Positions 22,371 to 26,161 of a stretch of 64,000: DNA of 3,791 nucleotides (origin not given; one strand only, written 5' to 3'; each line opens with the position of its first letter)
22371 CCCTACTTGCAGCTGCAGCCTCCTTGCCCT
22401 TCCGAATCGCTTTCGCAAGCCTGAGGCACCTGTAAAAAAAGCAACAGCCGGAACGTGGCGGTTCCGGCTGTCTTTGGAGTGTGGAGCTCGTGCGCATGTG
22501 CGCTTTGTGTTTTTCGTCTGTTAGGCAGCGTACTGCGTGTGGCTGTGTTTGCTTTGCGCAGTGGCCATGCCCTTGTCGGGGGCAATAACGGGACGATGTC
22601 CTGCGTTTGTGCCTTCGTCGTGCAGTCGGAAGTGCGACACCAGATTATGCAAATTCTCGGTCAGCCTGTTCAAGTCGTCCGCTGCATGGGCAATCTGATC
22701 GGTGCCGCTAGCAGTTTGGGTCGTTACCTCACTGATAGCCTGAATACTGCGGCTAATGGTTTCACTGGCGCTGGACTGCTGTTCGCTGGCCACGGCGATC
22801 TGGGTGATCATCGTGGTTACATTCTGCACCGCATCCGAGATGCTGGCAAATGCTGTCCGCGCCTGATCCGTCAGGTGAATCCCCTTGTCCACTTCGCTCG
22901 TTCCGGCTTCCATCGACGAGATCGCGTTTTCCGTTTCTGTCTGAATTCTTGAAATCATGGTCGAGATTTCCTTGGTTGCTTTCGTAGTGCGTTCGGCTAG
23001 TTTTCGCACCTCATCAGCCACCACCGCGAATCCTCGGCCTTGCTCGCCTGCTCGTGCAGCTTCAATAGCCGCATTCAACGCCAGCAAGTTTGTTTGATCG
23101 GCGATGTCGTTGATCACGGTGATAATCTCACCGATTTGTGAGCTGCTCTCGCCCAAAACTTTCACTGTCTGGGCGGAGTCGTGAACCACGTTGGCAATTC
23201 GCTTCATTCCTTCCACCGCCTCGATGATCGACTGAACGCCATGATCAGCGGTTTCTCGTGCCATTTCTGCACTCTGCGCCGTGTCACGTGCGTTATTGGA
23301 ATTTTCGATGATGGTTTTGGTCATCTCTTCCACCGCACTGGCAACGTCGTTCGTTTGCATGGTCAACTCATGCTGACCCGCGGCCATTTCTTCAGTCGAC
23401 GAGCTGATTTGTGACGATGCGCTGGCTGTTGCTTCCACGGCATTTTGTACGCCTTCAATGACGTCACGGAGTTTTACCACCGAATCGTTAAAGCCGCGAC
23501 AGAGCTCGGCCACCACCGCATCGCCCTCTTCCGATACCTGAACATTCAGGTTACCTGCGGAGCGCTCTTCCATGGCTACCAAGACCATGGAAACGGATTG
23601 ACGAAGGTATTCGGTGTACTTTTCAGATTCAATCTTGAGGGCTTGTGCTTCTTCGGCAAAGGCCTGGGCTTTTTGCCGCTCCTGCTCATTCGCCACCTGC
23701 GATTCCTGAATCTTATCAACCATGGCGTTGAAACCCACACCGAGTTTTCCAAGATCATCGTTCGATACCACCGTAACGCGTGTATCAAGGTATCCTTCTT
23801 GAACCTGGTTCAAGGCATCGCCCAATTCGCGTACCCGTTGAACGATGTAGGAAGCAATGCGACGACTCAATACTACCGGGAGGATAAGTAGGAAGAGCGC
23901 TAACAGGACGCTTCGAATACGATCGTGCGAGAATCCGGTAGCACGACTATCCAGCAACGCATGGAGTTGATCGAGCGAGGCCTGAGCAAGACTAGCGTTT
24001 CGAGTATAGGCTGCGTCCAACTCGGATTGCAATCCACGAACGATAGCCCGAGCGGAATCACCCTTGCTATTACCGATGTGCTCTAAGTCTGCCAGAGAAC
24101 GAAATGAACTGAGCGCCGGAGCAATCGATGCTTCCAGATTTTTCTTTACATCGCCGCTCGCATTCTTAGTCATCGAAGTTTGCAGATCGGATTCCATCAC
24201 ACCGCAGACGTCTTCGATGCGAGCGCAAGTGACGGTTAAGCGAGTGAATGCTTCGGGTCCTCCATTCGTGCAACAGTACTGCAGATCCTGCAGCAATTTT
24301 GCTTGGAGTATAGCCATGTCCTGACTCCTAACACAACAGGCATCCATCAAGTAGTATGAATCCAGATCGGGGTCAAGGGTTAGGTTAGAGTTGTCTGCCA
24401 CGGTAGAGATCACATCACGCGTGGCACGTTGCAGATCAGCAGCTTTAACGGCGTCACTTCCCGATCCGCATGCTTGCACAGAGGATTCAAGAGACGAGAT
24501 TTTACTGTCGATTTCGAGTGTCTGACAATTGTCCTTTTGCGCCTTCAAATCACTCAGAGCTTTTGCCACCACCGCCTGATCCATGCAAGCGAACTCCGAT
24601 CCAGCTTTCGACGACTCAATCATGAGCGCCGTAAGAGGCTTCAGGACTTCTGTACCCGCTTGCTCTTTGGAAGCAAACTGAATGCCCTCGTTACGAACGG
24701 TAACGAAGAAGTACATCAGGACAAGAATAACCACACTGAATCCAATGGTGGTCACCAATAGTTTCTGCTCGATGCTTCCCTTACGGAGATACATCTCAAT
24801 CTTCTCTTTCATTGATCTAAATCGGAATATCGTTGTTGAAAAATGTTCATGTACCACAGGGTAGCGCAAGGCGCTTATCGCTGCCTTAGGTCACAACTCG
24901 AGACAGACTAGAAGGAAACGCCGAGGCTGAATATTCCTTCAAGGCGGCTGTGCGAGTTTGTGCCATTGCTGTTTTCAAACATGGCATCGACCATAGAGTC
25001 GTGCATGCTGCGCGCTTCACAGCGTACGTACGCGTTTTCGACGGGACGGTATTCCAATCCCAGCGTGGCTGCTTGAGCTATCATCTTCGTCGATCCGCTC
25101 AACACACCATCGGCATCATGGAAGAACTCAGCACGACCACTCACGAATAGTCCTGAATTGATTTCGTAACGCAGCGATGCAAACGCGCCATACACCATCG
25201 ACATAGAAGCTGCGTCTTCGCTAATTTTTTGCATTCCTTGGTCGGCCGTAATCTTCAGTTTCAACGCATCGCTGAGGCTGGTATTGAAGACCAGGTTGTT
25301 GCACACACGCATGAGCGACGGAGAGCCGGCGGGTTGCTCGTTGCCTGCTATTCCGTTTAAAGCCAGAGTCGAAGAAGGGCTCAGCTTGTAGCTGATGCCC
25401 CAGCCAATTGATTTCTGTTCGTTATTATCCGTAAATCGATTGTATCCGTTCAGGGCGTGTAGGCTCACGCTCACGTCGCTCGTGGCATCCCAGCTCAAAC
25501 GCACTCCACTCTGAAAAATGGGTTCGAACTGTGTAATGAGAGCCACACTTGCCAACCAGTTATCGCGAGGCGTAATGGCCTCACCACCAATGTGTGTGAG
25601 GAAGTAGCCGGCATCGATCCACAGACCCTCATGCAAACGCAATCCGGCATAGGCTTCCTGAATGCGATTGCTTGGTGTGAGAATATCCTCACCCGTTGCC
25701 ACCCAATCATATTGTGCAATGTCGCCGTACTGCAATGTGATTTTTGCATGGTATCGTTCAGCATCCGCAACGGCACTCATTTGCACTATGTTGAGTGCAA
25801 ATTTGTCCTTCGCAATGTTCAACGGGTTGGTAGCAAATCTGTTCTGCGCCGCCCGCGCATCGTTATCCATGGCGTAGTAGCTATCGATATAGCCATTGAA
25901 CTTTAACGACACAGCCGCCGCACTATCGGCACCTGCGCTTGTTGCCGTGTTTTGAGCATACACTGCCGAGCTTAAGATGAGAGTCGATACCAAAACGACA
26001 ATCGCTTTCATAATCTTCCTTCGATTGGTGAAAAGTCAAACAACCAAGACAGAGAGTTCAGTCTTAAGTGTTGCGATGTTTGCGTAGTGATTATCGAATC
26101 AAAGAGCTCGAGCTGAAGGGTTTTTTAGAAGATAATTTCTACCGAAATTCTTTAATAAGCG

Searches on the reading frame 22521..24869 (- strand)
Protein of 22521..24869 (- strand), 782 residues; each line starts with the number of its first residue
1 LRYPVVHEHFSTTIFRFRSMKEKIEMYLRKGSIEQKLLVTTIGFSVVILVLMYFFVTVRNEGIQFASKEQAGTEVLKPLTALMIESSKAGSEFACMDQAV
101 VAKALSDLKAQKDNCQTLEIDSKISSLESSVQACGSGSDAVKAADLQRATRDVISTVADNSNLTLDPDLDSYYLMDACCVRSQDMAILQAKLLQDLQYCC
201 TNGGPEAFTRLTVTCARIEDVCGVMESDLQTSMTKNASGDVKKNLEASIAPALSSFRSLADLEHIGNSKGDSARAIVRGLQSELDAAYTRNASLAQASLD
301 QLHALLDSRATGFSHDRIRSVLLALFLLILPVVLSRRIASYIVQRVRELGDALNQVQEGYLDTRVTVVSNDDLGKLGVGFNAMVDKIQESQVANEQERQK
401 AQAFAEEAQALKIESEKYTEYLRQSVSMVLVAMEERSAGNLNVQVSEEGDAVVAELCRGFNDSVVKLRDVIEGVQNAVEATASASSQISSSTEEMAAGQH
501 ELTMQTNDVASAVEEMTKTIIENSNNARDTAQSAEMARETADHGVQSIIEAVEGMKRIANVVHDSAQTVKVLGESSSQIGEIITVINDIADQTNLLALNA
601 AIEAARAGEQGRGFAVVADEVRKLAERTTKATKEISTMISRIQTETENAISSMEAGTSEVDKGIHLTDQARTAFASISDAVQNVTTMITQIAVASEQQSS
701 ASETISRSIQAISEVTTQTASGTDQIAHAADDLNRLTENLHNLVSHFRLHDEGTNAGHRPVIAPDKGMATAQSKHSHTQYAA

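Call 10: search_protein_families(library=pfam, proteins=[window:22521-24869:-])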
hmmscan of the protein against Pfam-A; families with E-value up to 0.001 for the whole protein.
window:22521-24869:- (782 aa): 2 families
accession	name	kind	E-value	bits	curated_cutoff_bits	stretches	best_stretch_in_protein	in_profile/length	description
PF00015.26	MCPsignal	-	2.6e-52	177.6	34.6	1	532-716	2-172/172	Methyl-accepting chemotaxis protein (MCP) signalling domain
PF00672.30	HAMP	-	7e-14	52.3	25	1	338-389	2-53/53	HAMP domain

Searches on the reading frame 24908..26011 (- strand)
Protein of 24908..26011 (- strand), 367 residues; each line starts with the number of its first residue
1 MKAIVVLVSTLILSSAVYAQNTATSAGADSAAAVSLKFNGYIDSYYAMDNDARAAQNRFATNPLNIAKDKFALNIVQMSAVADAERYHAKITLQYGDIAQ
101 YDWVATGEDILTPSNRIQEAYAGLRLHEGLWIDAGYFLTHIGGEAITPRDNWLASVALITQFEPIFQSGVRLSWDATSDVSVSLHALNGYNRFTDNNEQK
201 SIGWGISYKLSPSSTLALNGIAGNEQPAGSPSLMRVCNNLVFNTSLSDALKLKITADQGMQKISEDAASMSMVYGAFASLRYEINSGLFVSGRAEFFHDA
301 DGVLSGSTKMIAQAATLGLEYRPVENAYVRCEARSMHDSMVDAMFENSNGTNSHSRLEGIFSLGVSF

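Call 10: search_protein_families(library=pfam, proteins=[window:24908-26011:-])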
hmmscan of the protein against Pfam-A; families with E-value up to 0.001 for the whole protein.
window:24908-26011:- (367 aa): 1 family
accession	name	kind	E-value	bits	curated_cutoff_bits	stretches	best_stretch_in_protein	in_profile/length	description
PF07642.17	BBP2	-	1.1e-59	202.8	26.2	1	36-367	2-339/339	Putative beta-barrel porin-2, OmpL-like. bbp2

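Call 12: find_encoding_contigs(protein=window:24908-26011:-, flank=10000, max_places=6)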
Protein window:24908-26011:- (367 aa): no gene with exactly this product is on record in the collection.

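Call 20: find_homologous_proteins(query=window:24908-26011:-, max_evalue=1e-20)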
Query window:24908-26011:- (367 aa): 76 proteins with E <= 1e-20 among 6941 candidates.
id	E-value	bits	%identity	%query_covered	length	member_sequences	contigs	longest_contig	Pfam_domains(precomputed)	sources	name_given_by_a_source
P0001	7.5e-238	806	100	100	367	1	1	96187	PF07642.18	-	-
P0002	2.0e-161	555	68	100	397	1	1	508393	PF07642.18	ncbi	-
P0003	8.3e-151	520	63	100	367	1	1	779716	PF07642.18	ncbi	-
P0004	3.7e-72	262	41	100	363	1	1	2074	PF07642.18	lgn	-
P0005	1.3e-67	247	46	68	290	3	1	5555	PF07642.18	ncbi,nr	ncbi:MAG: outer membrane beta-barrel protein, partial [Candidatus Kapabacteria bacterium]|nr:outer m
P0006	1.9e-66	243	40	92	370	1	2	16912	PF07642.18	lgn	-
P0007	2.6e-65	239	38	99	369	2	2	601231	PF07642.18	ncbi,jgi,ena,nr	ncbi:MAG: porin [Ignavibacteria bacterium]|nr:porin [Ignavibacteria bacterium]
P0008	4.2e-64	235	38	100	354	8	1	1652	PF07642.18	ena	-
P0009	7.7e-64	234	39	100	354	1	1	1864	PF07642.18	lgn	-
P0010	2.3e-63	233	39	100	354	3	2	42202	PF07642.18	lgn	-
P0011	7.4e-63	231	41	89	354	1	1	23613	PF07642.18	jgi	jgi:hypothetical protein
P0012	8.3e-63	231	39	100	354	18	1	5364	PF07642.18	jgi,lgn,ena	-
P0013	1.1e-62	231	40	90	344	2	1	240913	PF07642.18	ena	-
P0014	1.5e-62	230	38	91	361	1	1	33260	PF07642.18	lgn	-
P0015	2.8e-62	229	38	100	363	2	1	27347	PF07642.18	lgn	-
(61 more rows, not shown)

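Call 21: find_encoding_contigs(protein=P0002, flank=10000, max_places=3)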
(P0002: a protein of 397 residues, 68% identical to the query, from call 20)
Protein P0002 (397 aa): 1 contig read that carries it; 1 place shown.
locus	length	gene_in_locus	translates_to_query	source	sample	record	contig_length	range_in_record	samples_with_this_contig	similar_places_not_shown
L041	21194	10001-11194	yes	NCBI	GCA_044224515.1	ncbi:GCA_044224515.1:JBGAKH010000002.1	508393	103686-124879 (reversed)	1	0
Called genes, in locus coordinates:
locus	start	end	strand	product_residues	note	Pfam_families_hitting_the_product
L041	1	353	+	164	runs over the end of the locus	PF01584:CheW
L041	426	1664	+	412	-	PF13646:HEAT_2 (weak), PF03130:HEAT_PBS (faint), PF13513:HEAT_EZ (faint), PF02985:HEAT (faint), PF13646:HEAT_2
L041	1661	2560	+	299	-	PF03705:CheR_N, PF01739:CheR, PF08242:Methyltransf_12 (weak), PF13649:Methyltransf_25 (faint)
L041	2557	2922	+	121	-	PF00072:Response_reg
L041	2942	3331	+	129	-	PF00072:Response_reg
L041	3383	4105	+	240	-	PF04344:CheZ (weak)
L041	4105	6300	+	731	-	PF01627:Hpt, PF02895:H-kinase_dim, PF02518:HATPase_c, PF01584:CheW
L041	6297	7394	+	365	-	PF00072:Response_reg, PF01339:CheB_methylest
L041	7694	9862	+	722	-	PF11845:Tll0287-like, PF00672:HAMP, PF00015:MCPsignal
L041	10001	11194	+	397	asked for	PF07642:BBP2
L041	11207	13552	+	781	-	PF00672:HAMP, PF00015:MCPsignal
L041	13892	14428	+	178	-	PF12611:Flagellar_put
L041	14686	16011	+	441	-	PF00460:Flg_bb_rod, PF22692:LlgE_F_G_D1, PF07559:FlgE_D2, PF06429:Flg_bbr_C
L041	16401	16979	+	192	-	PF03831:YjdM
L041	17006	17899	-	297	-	PF02517:Rce1-like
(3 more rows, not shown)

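Call 22: find_encoding_contigs(protein=P0003, flank=10000, max_places=3)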
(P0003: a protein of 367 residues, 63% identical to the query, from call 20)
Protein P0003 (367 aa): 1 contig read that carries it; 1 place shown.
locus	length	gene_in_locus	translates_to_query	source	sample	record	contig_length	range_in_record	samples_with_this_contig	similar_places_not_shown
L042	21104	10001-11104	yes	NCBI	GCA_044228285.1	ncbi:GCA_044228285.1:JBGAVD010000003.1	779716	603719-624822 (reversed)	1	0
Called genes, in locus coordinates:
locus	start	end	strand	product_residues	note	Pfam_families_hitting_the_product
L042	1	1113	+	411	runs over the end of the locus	PF13646:HEAT_2, PF03130:HEAT_PBS (faint), PF13513:HEAT_EZ (faint), PF02985:HEAT (faint), PF13646:HEAT_2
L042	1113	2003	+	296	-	PF03705:CheR_N, PF01739:CheR, PF08242:Methyltransf_12 (faint), PF13649:Methyltransf_25 (faint)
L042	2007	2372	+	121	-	PF00072:Response_reg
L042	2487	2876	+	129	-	PF00072:Response_reg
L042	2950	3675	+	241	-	PF04344:CheZ (weak)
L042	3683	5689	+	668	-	PF01627:Hpt, PF02895:H-kinase_dim, PF02518:HATPase_c, PF01584:CheW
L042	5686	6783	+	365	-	PF00072:Response_reg, PF01339:CheB_methylest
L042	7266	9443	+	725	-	PF11845:Tll0287-like, PF00672:HAMP, PF18947:HAMP_2 (faint), PF00672:HAMP, PF00015:MCPsignal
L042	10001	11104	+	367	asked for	PF07642:BBP2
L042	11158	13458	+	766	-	PF00672:HAMP, PF00015:MCPsignal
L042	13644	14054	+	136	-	PF12611:Flagellar_put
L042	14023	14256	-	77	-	-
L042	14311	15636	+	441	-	PF00460:Flg_bb_rod, PF22692:LlgE_F_G_D1, PF07559:FlgE_D2, PF06429:Flg_bbr_C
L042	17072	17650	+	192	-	PF03831:YjdM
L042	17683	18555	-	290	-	PF02517:Rce1-like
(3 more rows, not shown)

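Call 39: list_cluster_members(proteins=[P0002, P0003])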
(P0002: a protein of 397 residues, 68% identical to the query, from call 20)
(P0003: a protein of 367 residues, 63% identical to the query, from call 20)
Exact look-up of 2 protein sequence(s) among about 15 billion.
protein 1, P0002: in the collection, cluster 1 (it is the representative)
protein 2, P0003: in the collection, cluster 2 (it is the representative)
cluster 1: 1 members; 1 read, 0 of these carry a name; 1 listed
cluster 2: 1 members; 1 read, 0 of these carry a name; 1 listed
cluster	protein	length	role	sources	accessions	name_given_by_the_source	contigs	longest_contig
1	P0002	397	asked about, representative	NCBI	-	-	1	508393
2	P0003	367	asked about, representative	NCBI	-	-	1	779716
